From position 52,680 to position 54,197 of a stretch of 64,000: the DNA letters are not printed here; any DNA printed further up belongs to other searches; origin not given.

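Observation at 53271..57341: Cassette 3 has exchanged the C-terminus of the PAAR-like protein together with its downstream effector and immunity candidates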

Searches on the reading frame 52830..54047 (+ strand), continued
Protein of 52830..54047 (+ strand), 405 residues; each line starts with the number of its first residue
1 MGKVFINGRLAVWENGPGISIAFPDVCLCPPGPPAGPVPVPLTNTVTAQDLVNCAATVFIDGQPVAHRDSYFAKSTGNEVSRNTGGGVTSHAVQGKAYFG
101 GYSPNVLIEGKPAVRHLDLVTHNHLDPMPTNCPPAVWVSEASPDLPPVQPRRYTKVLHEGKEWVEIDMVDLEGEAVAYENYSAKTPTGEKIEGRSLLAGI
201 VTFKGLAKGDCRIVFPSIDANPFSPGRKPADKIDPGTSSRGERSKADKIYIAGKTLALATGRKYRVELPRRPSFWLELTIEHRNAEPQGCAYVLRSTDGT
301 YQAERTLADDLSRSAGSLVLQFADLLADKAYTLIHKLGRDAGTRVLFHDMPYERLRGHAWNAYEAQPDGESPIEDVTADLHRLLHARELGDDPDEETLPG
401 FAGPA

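Call 37: fold_search(model_id=the predicted structure, library=pdb)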
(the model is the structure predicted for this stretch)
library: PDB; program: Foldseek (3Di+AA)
matches with E <= 10: 1744; with E <= 0.001: 6
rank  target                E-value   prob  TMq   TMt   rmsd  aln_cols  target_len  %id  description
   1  4oq1                  4.0e-05  0.95  0.16  0.18  17.8       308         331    9  Structure of the Streptococcal ancillary pilin (released 2014-04-23)
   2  6fwv_A                6.6e-05  1.00  0.18  0.15  22.6       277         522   11  The Bacillus anthracis TIE protein (released 2018-08-08)
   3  6fwv_B                9.2e-05  0.99  0.18  0.15  22.4       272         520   11  The Bacillus anthracis TIE protein (released 2018-08-08)
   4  6fb3_A                2.2e-04  0.99  0.15  0.04  18.4       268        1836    7  Teneurin 2 Partial Extracellular Domain (released 2018-03-28)
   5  4ecn                  4.9e-04  0.85  0.13  0.08  15.1       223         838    7  Crystal structure of a leucine-rich repeat protein (BT_0210) from Bacteroides thetaiotaomicron VPI-5482 at 2.80 A resolu (released 2012-05-23)
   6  8r3w_R                6.8e-04  0.57  0.11  0.16  18.6       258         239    8  Crystal structure of a homospecific CR57 diabody (released 2024-11-06)
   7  8qox_B                1.1e-03  0.77  0.17  0.15  21.6       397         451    8  Two-component assembly of SlaA and SlaB S-layer proteins of Sulfolobus acidocaldarius (released 2024-02-21)
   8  3kpt_A                2.4e-03  0.96  0.17  0.19  18.2       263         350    9  Crystal structure of BcpA, the major pilin subunit of Bacillus cereus (released 2009-11-24)
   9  3rkp_A                2.6e-03  0.96  0.17  0.19  18.0       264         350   10  Crystal structure of BcpA*(D312A), the major pilin subunit of Bacillus cereus (released 2012-05-30)
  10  4xnm_A                3.2e-03  0.33  0.10  0.17  17.9       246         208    8  Antibody Influenza H5 Complex (released 2015-07-15)
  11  4iyk                  3.4e-03  0.94  0.17  0.30  14.7       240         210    7  Crystal structure of a putative carbohydrate binding protein (BACUNI_04699) from Bacteroides uniformis ATCC 8492 at 2.00 (released 2013-02-20)
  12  3rkp_B                5.3e-03  0.91  0.17  0.19  17.7       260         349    9  Crystal structure of BcpA*(D312A), the major pilin subunit of Bacillus cereus (released 2012-05-30)
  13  3phs                  6.3e-03  0.90  0.17  0.26  12.1       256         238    9  Crystal Structure of GBS52, the minor pilin in gram-positive pathogen Streptococcus agalactiae (released 2010-11-17)
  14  7y8s_A                6.3e-03  0.38  0.13  0.18  19.3       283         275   12  Crystal structure of sDscam FNIII1-3 domains, isoform beta2v6 (released 2023-05-24)
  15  5dt1_L                7.0e-03  0.28  0.12  0.18  18.7       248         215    7  Crystal structure of human Fab CAP256-VRC26.25, a potent V1V2-directed HIV-1 broadly neutralizing antibody (released 2015-10-21)
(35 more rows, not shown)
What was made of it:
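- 53271..54047 (+): C' tail, aa 148-405: linker, beta-sandwich 1 (about aa 150-215), beta-sandwich 2 (about aa 250-356) and a disordered acidic tail (aa 358-405). Proposed cargo dock. Foldseek hits to pilin CnaB/prealbumin-like and teneurin domains (call 37).
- On Spike-borne cargo adaptor extension (as with VgrG TTR-type extensions): Foldseek E 4e-5 to 7e-4 against pilin CnaB-type domains, the TIE protein and teneurin (call 37).
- Ig-like sandwiches are generic modules (call 37).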

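Call 61: search_protein_families(library=pfam, proteins=[L004:4281-6752:+, L004:7077-8612:+, L004:7092-9089:-, L004:9414-9962:+, L004:11197-12351:+, L004:12364-14781:+, L004:16783-19068:-, L004:19183-20229:+], max_evalue=0.01)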
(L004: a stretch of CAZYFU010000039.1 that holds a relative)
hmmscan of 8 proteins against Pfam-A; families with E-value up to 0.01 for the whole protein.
L004:4281-6752:+ (823 aa): 2 families
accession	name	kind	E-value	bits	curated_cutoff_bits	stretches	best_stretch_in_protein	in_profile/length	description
PF00593.30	TonB_dep_Rec_b-barrel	-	2.5e-07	31.4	27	1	400-767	50-419/436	TonB dependent receptor-like, beta-barrel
PF13620.12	CarboxypepD_reg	-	4e-07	30.7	32.3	1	145-205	2-64/82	Carboxypeptidase regulatory-like domain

L004:7077-8612:+ (511 aa): 0 families

L004:7092-9089:- (665 aa): 0 families

L004:9414-9962:+ (182 aa): 0 families

L004:11197-12351:+ (384 aa): 0 families

L004:12364-14781:+ (805 aa): 0 families

L004:16783-19068:- (761 aa): 4 families
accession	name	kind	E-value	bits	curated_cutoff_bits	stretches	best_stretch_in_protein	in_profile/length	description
PF04616.20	Glyco_hydro_43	-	1.1e-47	163.2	32.2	1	147-429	2-288/288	Glycosyl hydrolases family 43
PF03422.21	CBM_6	-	2e-35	122.2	28.9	1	453-572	1-123/125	Carbohydrate binding module (family 6)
PF18099.7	CBM_35_2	-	9.6e-14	51.8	23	1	462-571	6-111/112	Carbohydrate binding module (family 35)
PF00251.26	Glyco_hydro_32N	-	0.00045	20.3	22.1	1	152-299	5-150/307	Glycosyl hydrolases family 32 N-terminal domain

L004:19183-20229:+ (348 aa): 0 families

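Call 66: find_encoding_contigs(protein=P0001, flank=10000, max_places=3)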
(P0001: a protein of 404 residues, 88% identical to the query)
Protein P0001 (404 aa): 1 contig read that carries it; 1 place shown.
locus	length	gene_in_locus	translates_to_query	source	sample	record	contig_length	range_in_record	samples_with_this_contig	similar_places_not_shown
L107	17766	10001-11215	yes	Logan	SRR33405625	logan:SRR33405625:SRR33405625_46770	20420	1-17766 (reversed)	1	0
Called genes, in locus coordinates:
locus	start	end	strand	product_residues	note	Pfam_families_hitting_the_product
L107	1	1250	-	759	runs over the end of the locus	PF00069:Pkinase, PF07714:PK_Tyr_Ser-Thr, PF07719:TPR_2 (faint), PF00515:TPR_1 (weak)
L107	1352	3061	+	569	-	PF13646:HEAT_2 (faint)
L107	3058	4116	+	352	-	PF09937:DUF2169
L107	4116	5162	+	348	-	-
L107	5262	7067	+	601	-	PF00069:Pkinase, PF07714:PK_Tyr_Ser-Thr, PF07719:TPR_2 (faint), PF13428:TPR_14 (faint), PF13432:TPR_16, PF00515:TPR_1 (faint)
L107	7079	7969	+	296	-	-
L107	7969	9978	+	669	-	-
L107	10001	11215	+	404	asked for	PF13665:Tox-PAAR-like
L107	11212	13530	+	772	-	-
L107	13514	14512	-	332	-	-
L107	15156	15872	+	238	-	-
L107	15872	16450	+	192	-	-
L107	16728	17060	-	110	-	PF13560:HTH_31, PF01381:HTH_3, PF13443:HTH_26 (weak)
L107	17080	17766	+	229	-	?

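Call 73: search_protein_families(library=pfam, alignment_id=A2, max_evalue=1)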
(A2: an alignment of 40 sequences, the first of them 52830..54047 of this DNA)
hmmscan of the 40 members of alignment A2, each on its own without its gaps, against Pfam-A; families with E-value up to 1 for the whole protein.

A. member 1, window:52830-54047:+ (405 aa): 3 families
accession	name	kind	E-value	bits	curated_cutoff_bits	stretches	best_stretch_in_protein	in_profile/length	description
PF13665.11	Tox-PAAR-like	-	2.5e-28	98.8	31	1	19-125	2-104/108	Toxin PAAR-like domain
PF05488.18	PAAR_motif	-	9.2e-05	23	27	1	103-122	45-64/70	PAAR motif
PF16765.10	Pim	-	0.26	11.8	24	1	54-97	3-46/91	Pesticin immunity protein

B. families by the number of members that match (of 40 scanned): 15 families
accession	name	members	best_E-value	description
PF13665.11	Tox-PAAR-like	40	1.5e-31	Toxin PAAR-like domain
PF05488.18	PAAR_motif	37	1.1e-05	PAAR motif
PF17802.7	SpaA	3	0.015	Prealbumin-like fold domain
PF13629.12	T2SS-T3SS_pil_N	2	0.17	Pilus formation protein N terminal region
PF16765.10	Pim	2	0.24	Pesticin immunity protein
PF25181.1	Phage_Bbp19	1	0.00021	Bbp19-like phage protein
PF13620.12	CarboxypepD_reg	1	0.0027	Carboxypeptidase regulatory-like domain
PF08194.17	DIM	1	0.014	DIM protein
PF03486.20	HI0933_like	1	0.03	HI0933-like protein Rossmann domain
PF09898.14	DUF2125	1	0.059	Uncharacterized protein conserved in bacteria (DUF2125)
PF10029.15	DUF2271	1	0.062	Predicted periplasmic protein (DUF2271)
PF10003.15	DUF2244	1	0.083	Integral membrane protein (DUF2244)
PF16349.10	DUF4978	1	0.2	Domain of unknown function (DUF4978)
PF18424.6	a_DG1_N2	1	0.22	Alpha-Dystroglycan N-terminal domain 2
PF11844.13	DUF3364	1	0.27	Domain of unknown function (DUF3364)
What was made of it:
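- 53271..54047 (+): Weak SpaA and CarboxypepD_reg hits in family members (call 73).
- On Tox-PAAR-like / DUF4150 (PIPY) tip domain, PF13665: All 40 aligned family members match (call 73).
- On Spike-borne cargo adaptor extension (as with VgrG TTR-type extensions): SpaA 'prealbumin-like' hits in 3 of 40 members and a CarboxypepD_reg hit in 1 of 40, all weak (call 73).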

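Call 85: find_encoding_contigs(protein=P0014, flank=10000, max_places=3)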
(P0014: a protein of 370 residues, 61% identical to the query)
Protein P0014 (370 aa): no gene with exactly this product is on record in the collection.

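Call 86: find_encoding_contigs(protein=P0003, flank=8000, max_places=2)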
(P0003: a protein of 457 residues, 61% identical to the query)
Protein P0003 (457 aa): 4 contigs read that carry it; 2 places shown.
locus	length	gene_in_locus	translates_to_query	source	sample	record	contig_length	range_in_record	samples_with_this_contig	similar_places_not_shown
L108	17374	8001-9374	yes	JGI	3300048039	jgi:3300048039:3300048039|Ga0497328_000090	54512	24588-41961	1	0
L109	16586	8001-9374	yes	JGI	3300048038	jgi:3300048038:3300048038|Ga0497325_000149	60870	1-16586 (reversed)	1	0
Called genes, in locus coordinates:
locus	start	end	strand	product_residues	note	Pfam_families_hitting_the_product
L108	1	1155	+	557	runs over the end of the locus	-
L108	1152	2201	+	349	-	PF09937:DUF2169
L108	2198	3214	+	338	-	-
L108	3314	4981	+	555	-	PF00069:Pkinase, PF07714:PK_Tyr_Ser-Thr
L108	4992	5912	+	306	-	-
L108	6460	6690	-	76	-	-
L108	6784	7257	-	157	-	-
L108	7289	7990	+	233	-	-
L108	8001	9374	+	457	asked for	PF13665:Tox-PAAR-like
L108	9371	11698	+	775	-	-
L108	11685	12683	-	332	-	-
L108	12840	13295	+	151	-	-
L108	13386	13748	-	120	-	PF01609:DDE_Tnp_1, PF13612:DDE_Tnp_1_3, PF13359:DDE_Tnp_4 (weak), PF13586:DDE_Tnp_1_2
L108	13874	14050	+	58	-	-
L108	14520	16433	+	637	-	PF03130:HEAT_PBS (faint), PF13646:HEAT_2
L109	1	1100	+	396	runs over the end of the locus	PF13665:Tox-PAAR-like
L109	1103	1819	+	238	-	-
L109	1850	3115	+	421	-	PF00691:OmpA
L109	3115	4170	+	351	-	-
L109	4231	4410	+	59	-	-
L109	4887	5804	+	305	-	-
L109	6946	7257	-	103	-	-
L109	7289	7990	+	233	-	-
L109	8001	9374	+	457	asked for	PF13665:Tox-PAAR-like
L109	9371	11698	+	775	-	-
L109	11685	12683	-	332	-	-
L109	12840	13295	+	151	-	-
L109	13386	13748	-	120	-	PF01609:DDE_Tnp_1, PF13612:DDE_Tnp_1_3, PF13359:DDE_Tnp_4 (weak), PF13586:DDE_Tnp_1_2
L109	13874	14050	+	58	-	-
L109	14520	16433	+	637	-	PF03130:HEAT_PBS (faint), PF13646:HEAT_2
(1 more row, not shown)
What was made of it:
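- Array order differs between related assemblies (calls 66, 86).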

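Call 87: find_encoding_contigs(protein=P0007, flank=8000, max_places=2)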
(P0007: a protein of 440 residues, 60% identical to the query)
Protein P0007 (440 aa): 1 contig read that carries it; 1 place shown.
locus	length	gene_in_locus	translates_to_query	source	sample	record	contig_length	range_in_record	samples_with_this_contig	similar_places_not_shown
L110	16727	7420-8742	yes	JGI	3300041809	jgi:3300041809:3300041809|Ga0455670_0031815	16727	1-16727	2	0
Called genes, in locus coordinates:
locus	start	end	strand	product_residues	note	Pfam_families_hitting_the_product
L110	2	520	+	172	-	?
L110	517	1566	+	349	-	PF09937:DUF2169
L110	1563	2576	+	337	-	-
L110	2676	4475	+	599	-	PF00069:Pkinase, PF07714:PK_Tyr_Ser-Thr, PF07719:TPR_2 (faint), PF13432:TPR_16 (weak), PF13414:TPR_11 (weak)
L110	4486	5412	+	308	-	-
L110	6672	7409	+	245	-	-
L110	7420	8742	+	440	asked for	PF13665:Tox-PAAR-like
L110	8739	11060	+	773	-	-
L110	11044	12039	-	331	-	-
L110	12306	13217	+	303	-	-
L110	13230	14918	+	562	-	-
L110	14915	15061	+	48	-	-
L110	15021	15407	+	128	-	-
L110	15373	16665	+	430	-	PF00078:RVT_1, PF00680:RdRP_1 (weak), PF08388:GIIM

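Call 88: find_encoding_contigs(protein=P0009, flank=8000, max_places=2)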
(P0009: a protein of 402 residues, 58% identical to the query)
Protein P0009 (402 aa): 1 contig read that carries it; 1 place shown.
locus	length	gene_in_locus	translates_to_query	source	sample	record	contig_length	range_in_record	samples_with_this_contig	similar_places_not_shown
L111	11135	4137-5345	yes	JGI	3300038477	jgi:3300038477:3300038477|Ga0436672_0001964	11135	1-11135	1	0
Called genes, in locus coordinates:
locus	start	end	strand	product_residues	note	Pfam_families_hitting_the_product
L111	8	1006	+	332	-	-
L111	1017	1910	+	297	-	-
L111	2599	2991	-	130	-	-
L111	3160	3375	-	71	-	-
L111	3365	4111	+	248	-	-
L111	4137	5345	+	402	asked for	PF13665:Tox-PAAR-like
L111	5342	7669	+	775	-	-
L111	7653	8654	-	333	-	-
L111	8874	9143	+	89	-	-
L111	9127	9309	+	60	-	-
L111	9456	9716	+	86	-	-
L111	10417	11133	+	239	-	?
